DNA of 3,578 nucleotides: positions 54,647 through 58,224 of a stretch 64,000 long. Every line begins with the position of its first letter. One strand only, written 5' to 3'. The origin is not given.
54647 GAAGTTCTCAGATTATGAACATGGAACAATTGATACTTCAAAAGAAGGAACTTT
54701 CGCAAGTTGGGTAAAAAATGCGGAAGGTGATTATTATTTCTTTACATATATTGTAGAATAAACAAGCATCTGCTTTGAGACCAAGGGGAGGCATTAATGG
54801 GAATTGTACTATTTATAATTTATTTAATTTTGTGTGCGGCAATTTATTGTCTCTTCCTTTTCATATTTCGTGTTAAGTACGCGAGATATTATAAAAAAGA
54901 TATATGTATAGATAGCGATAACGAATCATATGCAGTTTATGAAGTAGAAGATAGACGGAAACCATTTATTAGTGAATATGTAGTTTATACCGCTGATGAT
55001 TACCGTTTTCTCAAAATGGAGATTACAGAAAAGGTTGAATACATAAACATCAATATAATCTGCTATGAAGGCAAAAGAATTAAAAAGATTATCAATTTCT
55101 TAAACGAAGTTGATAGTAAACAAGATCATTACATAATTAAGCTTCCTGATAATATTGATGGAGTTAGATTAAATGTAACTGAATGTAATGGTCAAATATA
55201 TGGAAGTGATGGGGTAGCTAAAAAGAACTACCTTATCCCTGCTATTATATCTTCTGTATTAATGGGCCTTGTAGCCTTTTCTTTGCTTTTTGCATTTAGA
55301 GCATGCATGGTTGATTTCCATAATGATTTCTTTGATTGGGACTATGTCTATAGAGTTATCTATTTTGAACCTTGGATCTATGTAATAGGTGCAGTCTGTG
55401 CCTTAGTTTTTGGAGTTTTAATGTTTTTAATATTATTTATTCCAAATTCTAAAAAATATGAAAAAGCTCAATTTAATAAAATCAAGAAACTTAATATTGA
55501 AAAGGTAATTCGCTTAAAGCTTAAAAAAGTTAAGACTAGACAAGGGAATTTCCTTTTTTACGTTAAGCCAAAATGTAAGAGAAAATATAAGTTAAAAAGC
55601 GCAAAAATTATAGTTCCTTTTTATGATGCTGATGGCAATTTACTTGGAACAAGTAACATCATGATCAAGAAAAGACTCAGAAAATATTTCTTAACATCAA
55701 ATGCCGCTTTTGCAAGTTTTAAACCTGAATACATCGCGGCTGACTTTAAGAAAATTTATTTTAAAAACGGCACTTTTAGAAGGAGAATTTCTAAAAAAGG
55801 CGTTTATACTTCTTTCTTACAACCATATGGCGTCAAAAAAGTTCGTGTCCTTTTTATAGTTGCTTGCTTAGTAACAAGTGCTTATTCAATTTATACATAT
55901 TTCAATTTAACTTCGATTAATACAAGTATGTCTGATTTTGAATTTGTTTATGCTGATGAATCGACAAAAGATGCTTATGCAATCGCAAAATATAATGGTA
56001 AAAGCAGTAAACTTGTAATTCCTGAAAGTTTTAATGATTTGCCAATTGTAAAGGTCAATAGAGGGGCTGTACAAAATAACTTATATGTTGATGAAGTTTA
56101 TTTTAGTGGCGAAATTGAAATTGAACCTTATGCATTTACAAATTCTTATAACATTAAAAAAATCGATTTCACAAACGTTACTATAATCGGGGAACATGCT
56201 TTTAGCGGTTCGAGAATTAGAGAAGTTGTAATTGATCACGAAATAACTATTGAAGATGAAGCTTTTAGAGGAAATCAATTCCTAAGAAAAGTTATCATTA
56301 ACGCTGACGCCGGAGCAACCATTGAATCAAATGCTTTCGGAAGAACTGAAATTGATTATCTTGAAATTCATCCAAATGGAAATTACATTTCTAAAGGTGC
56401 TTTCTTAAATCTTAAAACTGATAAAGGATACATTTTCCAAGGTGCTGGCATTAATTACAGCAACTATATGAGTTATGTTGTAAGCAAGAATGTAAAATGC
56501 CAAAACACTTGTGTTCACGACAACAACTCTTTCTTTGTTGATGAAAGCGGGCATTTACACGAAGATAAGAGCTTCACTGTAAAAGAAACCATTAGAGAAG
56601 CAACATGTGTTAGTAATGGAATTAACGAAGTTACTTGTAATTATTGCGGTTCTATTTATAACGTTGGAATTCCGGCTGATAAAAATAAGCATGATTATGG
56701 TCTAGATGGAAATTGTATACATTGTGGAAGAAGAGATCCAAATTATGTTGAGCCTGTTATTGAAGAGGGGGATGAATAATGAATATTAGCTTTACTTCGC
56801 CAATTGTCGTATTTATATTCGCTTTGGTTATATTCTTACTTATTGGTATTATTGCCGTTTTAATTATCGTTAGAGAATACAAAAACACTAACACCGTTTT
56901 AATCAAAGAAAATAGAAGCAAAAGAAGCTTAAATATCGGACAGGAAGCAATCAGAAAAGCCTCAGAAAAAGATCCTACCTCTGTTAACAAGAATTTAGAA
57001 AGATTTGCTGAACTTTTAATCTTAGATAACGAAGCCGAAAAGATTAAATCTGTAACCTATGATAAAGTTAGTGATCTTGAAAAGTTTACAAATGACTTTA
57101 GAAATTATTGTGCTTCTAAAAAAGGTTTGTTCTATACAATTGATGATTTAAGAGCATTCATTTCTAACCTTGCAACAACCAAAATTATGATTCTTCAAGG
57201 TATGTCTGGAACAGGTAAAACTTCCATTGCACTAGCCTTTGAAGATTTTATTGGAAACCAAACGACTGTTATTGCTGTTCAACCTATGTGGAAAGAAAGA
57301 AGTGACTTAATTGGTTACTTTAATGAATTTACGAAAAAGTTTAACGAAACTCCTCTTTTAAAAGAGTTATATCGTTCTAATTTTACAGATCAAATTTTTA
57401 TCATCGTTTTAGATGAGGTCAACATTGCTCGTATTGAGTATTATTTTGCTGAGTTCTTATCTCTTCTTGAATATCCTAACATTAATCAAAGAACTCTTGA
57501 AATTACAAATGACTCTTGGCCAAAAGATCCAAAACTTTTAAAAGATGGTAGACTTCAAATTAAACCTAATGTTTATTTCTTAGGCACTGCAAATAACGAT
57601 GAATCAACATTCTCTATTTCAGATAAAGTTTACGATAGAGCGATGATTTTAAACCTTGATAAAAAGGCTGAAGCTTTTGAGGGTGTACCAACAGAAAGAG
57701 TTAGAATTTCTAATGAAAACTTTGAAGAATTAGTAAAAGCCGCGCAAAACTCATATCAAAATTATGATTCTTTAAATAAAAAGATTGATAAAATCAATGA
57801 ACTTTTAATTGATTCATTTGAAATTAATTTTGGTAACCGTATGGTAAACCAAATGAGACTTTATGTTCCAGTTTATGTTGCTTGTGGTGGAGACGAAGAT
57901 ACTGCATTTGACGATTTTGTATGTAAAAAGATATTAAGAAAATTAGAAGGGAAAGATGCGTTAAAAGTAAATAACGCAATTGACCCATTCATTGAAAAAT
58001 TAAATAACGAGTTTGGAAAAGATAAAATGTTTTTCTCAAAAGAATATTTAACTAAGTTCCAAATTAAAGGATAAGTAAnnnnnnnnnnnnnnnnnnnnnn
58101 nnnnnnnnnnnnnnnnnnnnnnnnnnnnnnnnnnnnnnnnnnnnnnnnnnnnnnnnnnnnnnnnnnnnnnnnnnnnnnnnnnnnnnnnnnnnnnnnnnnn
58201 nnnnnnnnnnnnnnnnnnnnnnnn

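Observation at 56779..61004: Two membrane-tethered McrB-family AAA+ GTPase paralogs flanking a coiled-coil protein, with no McrC-type nuclease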

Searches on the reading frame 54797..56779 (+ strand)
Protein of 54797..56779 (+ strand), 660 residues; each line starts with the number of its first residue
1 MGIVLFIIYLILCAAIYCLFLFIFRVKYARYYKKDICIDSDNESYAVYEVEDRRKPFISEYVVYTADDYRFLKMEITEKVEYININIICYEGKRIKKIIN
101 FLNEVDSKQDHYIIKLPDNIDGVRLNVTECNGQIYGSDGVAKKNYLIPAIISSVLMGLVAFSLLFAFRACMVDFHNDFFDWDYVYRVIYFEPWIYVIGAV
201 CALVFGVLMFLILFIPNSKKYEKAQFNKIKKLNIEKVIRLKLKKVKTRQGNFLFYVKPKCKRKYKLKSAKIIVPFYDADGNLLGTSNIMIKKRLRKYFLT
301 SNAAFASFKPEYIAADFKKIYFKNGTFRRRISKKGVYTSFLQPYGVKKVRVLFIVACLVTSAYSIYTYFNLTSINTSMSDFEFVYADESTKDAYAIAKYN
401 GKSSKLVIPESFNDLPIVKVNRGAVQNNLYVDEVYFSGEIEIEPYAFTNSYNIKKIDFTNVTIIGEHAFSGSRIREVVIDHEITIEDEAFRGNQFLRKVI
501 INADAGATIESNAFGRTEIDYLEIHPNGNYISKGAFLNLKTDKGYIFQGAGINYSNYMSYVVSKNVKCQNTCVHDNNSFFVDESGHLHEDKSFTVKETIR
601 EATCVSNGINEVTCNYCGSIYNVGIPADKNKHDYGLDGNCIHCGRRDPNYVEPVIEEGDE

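Call 3: search_protein_families(library=pfam, proteins=[window:54797-56779:+], max_evalue=1)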
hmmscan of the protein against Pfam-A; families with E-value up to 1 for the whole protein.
window:54797-56779:+ (660 aa): 5 families
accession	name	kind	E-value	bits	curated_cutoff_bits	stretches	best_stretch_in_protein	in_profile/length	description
PF13306.12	LRR_5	-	4.9e-14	52.8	27.7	1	440-539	23-123/127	BspA type Leucine rich repeat region (6 copies)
PF20622.4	Big_15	-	0.0032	17.7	27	1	243-291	37-81/82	Bacterial Ig domain (Big_16)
PF13878.12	zf-C2H2_3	-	0.013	15.7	27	1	610-633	12-35/40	zinc-finger of acetyl-transferase ESCO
PF25347.1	PH_PKH3_C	-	0.028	14.6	27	0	362-397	71-103/166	PKH3 kinase C-terminal PH domain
PF17601.7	DUF5497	-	0.51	11.1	27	0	40-105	13-66/89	Family of unknown function (DUF5497)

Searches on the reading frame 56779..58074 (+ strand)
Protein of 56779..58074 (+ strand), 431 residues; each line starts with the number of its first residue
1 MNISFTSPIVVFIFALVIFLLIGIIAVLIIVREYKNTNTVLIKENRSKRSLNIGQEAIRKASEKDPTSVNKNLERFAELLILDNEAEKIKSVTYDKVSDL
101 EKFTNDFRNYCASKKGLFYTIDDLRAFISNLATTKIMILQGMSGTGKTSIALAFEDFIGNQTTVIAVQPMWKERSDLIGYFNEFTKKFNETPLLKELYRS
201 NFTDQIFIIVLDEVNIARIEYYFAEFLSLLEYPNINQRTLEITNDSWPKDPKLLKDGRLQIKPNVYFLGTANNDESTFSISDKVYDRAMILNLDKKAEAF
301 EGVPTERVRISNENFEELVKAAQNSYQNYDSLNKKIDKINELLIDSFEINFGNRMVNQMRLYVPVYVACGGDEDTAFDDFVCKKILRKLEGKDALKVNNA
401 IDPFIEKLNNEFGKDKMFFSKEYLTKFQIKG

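Call 3: search_protein_families(library=pfam, proteins=[window:56779-58074:+], max_evalue=1)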
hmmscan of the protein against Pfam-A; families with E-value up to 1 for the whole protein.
window:56779-58074:+ (431 aa): 17 families
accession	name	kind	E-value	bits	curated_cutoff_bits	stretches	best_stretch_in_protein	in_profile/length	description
PF07728.20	AAA_5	-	1.7e-08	35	22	1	137-287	2-138/139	AAA domain (dynein-related subfamily)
PF00004.35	AAA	-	0.0021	18.9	21.2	1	137-262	1-126/131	ATPase family associated with various cellular activities (AAA)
PF13191.12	AAA_16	-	0.0082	17.1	32.6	1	121-196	9-81/167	AAA ATPase domain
PF13401.12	AAA_22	-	0.027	15.2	27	1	134-214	5-93/130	AAA domain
PF20720.3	nSTAND3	-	0.039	14.1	27.2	1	120-152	3-35/155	Novel STAND NTPase 3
PF13173.12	AAA_14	-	0.041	14.3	27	1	134-215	2-72/129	AAA domain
PF02562.22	PhoH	-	0.043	13.7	27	1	126-154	11-39/205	PhoH-like protein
PF02706.20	Wzz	-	0.055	14.2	25.5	1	10-77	17-75/91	Chain length determinant protein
PF13479.12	AAA_24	-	0.065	13.5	27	0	136-158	4-26/195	AAA domain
PF18046.7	FKBP26_C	-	0.098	13.3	27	0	285-318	26-59/72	FKBP26_C-terminal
PF13238.12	AAA_18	-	0.099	13.5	29.4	1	138-190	2-50/128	AAA domain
PF01133.22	ER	-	0.1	13.2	25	0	103-141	35-73/98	Enhancer of rudimentary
PF07931.18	CPT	-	0.1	12.8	22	1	134-164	1-31/172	Chloramphenicol phosphotransferase-like protein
PF24611.2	Spectrin_Anc-1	-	0.11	13.2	33.2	0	45-92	21-68/115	Nuclear anchorage protein 1, spectrin-like repeat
PF25201.1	nSTAND6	-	0.16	12.5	27.7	1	124-151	8-35/148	Novel STAND NTPase 6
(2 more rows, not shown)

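Call 4: search_protein_families(library=padloc, proteins=[window:56779-58074:+], max_evalue=1)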
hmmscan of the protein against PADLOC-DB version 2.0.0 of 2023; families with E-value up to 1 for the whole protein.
window:56779-58074:+ (431 aa): 2 families
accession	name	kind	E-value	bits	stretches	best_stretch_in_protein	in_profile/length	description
PDLC04547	PDC-M26A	-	3.7e-44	149.4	2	97-232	296-431/724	-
PDLC00290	PtuA1|PtuA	-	0.0056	14.1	1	134-190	23-78/414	AAA ATPase domain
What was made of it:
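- Closest known: CoCoNuT systems. Same: The ATPase core hits PDC-M26A strongly (call 4).
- The ATPase core hits PADLOC PDC-M26A at E 1e-44 to 1e-48 (call 4).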

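Call 5: search_protein_families(library=ncbifam, proteins=[window:56779-58074:+], max_evalue=1)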
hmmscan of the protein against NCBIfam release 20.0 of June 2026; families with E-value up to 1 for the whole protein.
window:56779-58074:+ (431 aa): 14 families
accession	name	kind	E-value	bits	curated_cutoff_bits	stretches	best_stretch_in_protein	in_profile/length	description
NF005255.0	PRK06762.2-2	equivalog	0.0013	18.7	140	1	134-168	3-37/163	hypothetical protein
TIGR03922.1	T7SS_EccA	equivalog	0.0034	16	466.65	1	133-209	311-387/557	type VII secretion AAA-ATPase EccA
TIGR00665.1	DnaB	equivalog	0.0039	16.1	385.25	1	40-162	99-223/435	replicative DNA helicase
TIGR00150.1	T6A_YjeE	equivalog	0.0078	16.1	60.1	1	125-164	13-52/135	tRNA (adenosine(37)-N6)-threonylcarbamoyltransferase complex ATPase subunit type 1 TsaE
TIGR03600.1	phage_DnaB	exception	0.012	14.6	498.65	1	41-154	96-214/421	phage replicative helicase, DnaB family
NF033218.1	anchor_AmaP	equivalog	0.016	15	55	1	11-63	49-99/166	alkaline shock response membrane anchor protein AmaP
NF042930.1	EF0163_fam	equivalog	0.03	13.8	65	0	311-343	63-95/165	EF0163 family protein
NF038214.1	IS21_help_AAA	equivalog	0.034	13.8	200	1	114-220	74-166/232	IS21-like element helper ATPase IstB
TIGR03167.1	tRNA_sel_U_synt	equivalog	0.05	13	219.75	1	131-201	124-194/311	tRNA 2-selenouridine(34) synthase MnmH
NF005253.0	PRK06762.1-4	equivalog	0.051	13.7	159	1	134-167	2-35/166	hypothetical protein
TIGR02640.1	gas_vesic_GvpN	equivalog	0.071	12.6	266.8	1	135-189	22-75/262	gas vesicle protein GvpN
NF005259.0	PRK06762.3-4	equivalog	0.078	13.1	349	1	134-210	2-73/170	hypothetical protein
NF005252.0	PRK06762.1-3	equivalog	0.096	12.4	258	1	132-162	9-39/189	hypothetical protein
NF040586.1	FxSxx_TPR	equivalog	0.27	9.6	300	1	124-154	18-45/830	FxSxx-COOH system tetratricopeptide repeat protein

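Call 6: search_solved_structures(query=window:56779-58074:+, max_evalue=1, show_alignments=2)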
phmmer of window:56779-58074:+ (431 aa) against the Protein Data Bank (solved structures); distinct sequences matched with E-value up to 1: 7.
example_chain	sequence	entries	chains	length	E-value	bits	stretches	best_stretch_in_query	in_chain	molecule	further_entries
6hz4_A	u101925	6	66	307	0.0016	20.9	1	115-347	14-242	5-methylcytosine-specific restriction enzyme B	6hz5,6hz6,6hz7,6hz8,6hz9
6ut6_A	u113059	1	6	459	0.0019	20.7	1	83-346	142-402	5-methylcytosine-specific restriction enzyme B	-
7vsr_A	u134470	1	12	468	0.0019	20.6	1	106-346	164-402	5-methylcytosine-specific restriction enzyme B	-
4eb5_C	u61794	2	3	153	0.1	15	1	271-345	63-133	NifU protein (NifU-1)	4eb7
5a5c_A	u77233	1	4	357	0.29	13.5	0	66-134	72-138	LRRTM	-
8jqu_A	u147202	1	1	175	0.39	13.1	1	132-167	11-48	Rab5a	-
5yoz_A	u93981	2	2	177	0.39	13.1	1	132-167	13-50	Rab5a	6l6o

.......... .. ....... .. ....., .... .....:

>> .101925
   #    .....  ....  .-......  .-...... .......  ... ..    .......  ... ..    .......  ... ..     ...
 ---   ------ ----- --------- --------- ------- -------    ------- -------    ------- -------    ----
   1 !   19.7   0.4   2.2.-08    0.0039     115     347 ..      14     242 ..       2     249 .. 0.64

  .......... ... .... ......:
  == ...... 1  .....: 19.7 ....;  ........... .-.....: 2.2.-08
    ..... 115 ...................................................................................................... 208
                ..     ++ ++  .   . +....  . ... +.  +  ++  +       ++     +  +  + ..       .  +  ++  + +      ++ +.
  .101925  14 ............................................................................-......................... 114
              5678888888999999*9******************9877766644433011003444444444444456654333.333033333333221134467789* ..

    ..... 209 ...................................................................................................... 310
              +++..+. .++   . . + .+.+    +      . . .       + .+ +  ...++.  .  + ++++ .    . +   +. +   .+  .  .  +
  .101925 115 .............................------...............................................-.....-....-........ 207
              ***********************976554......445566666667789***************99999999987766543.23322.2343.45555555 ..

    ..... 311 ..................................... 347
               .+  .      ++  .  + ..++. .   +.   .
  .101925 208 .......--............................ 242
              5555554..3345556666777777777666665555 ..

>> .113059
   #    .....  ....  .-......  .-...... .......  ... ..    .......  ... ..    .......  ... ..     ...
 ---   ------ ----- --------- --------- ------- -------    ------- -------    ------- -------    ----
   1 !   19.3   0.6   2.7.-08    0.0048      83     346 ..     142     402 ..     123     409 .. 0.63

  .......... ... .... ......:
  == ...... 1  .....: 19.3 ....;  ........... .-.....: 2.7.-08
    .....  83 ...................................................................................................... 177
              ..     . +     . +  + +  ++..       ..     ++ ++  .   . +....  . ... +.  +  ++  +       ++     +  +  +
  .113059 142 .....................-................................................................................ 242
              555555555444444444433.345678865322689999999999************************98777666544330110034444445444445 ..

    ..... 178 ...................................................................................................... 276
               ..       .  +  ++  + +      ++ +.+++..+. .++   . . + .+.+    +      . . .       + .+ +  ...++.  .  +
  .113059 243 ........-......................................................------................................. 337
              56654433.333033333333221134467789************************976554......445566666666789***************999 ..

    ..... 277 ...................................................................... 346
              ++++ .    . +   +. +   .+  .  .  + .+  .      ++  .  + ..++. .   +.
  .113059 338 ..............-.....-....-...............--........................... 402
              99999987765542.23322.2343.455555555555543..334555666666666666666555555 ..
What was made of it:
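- A single sequence gives E 2e-3 (call 6).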

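Call 60: search_solved_structures(query=A3, max_evalue=1, show_alignments=1)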
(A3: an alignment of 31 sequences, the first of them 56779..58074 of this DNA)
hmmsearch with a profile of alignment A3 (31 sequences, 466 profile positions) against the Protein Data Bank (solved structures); distinct sequences matched with E-value up to 1: 8.
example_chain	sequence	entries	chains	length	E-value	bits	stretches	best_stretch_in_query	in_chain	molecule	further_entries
6hz4_A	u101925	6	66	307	8e-06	28.4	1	144-319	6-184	5-methylcytosine-specific restriction enzyme B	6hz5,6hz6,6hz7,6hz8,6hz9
6ut6_A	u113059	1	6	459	1.4e-05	27.6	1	141-318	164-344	5-methylcytosine-specific restriction enzyme B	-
7vsr_A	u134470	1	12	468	1.5e-05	27.6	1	141-318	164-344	5-methylcytosine-specific restriction enzyme B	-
3tig_A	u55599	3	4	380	0.036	16.4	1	351-404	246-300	Ttl protein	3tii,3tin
5och_A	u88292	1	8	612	0.82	11.9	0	158-200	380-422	ATP-binding cassette sub-family B member 8, mitochondrial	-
7ehl_A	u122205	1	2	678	0.96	11.7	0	158-200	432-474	Mitochondrial potassium channel ATP-binding subunit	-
8jqu_A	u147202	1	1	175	0.96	11.7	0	167-200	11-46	Rab5a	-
5yoz_A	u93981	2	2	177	0.98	11.7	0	167-200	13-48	Rab5a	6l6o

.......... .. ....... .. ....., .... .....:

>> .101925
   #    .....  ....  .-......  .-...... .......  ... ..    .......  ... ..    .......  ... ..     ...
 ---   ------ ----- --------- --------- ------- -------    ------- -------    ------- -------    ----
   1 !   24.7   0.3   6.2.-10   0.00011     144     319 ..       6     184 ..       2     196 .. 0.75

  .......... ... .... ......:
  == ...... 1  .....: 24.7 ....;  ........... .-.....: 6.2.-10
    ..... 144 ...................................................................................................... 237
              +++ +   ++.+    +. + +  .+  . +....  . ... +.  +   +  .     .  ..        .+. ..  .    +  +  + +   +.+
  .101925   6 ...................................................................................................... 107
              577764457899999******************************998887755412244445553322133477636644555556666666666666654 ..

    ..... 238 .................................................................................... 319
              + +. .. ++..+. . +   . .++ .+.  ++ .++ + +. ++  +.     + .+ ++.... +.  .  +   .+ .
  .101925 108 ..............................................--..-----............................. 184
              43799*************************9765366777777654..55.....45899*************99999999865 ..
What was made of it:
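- On McrB-type AAA+ GTPase: By sequence profile, only McrB chains are significant (E 8e-6) (call 60).
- No MoxR, RavA or CbbQ hit appears at E<=1 (call 60). The sequence profile hits only McrB in the PDB (call 60).
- Tried and rejected: MoxR: rejected (call 60).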
